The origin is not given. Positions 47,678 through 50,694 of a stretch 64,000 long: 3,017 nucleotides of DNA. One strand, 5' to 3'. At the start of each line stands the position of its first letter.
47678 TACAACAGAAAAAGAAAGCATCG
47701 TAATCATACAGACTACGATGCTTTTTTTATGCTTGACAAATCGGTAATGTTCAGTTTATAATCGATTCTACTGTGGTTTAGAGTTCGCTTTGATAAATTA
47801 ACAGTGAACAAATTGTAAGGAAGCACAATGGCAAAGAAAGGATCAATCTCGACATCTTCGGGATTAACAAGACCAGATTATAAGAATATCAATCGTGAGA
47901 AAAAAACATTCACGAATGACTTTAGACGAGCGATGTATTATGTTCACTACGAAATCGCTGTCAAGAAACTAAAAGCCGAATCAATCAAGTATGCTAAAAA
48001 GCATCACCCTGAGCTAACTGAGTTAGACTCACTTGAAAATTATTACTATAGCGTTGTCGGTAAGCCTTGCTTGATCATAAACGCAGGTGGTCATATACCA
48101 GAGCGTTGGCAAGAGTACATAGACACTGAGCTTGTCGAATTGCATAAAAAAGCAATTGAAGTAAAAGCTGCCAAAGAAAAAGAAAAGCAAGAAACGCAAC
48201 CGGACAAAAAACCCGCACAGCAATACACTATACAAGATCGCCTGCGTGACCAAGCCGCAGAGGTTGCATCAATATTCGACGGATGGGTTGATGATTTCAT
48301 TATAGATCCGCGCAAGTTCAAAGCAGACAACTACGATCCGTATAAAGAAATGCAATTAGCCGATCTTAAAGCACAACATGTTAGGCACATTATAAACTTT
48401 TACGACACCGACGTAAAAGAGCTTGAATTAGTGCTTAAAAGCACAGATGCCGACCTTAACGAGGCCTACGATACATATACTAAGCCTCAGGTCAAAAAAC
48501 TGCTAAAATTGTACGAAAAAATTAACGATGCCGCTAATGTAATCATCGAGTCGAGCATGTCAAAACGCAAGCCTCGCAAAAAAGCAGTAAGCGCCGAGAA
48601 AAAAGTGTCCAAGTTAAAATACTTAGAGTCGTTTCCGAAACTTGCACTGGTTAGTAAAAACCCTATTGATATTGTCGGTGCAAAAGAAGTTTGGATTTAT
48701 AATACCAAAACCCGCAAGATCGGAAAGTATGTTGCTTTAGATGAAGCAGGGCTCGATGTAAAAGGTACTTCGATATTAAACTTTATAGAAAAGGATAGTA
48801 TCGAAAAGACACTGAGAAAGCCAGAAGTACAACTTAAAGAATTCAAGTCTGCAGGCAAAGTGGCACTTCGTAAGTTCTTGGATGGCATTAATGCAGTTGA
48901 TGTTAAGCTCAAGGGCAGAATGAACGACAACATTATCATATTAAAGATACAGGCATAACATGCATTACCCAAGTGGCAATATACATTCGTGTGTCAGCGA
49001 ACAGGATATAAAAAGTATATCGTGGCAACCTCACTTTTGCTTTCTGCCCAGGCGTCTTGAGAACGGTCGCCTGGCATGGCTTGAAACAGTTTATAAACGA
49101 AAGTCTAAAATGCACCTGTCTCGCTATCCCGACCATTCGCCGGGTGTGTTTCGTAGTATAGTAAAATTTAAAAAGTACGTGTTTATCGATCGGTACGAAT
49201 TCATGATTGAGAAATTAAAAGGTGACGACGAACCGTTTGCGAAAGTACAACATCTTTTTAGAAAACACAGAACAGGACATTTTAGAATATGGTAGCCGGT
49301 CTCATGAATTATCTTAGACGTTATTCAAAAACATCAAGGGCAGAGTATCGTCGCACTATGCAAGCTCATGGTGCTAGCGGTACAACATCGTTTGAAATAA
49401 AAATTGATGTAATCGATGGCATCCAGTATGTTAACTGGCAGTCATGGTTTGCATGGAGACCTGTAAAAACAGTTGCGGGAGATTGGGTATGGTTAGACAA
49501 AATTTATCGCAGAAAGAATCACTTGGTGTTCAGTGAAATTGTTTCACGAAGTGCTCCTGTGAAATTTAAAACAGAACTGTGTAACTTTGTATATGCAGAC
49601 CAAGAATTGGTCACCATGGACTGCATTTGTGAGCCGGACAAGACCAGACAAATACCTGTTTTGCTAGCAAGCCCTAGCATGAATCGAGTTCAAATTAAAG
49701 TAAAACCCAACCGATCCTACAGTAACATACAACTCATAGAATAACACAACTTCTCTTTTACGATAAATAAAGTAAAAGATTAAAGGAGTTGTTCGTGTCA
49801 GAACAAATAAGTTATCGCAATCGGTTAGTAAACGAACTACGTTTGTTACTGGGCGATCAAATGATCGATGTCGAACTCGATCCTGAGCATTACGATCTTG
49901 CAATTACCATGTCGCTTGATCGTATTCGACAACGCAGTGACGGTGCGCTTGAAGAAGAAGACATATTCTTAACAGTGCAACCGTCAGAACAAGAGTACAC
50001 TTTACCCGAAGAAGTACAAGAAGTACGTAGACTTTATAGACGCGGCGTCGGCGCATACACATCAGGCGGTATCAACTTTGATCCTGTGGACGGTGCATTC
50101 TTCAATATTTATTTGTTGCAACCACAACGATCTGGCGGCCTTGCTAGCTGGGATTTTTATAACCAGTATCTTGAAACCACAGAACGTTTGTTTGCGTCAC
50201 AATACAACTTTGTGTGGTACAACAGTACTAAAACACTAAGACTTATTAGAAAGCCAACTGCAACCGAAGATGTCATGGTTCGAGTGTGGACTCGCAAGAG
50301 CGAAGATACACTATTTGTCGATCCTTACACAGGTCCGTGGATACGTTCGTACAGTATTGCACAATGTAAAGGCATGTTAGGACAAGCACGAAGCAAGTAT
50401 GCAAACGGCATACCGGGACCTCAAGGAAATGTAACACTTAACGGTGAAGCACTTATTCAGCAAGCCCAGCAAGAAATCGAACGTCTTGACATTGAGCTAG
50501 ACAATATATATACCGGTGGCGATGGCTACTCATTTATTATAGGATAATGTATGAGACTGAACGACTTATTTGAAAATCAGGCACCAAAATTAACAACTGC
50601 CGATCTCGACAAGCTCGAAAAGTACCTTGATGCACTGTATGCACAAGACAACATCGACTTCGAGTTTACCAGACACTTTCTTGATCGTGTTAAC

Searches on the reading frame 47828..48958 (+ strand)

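Call 54: search_protein_families(library=phrogs, proteins=[window:47828-48958:+], max_evalue=0.00001)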
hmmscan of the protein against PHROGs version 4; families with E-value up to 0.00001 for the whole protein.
window:47828-48958:+ (376 aa): 1 family
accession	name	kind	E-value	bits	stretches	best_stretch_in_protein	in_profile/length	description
phrog_11903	-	unknown function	1.5e-53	183.2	1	32-374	37-382/383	-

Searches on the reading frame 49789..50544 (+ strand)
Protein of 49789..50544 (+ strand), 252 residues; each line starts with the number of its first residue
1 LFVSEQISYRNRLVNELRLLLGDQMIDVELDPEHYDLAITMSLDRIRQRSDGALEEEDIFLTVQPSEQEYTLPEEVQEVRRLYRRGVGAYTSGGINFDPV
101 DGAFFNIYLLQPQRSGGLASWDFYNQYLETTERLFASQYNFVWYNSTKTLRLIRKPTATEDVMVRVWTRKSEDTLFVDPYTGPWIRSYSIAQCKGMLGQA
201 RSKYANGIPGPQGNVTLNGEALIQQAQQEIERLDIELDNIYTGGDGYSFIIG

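Call 78: search_protein_families(library=pfam, proteins=[window:49789-50544:+], max_evalue=0.001)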
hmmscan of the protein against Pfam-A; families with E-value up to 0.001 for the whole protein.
window:49789-50544:+ (252 aa): 1 family
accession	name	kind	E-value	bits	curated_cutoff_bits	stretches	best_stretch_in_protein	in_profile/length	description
PF24175.2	SU10_adaptor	-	0.00039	21.4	27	0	13-171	6-126/194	SU10 adaptor protein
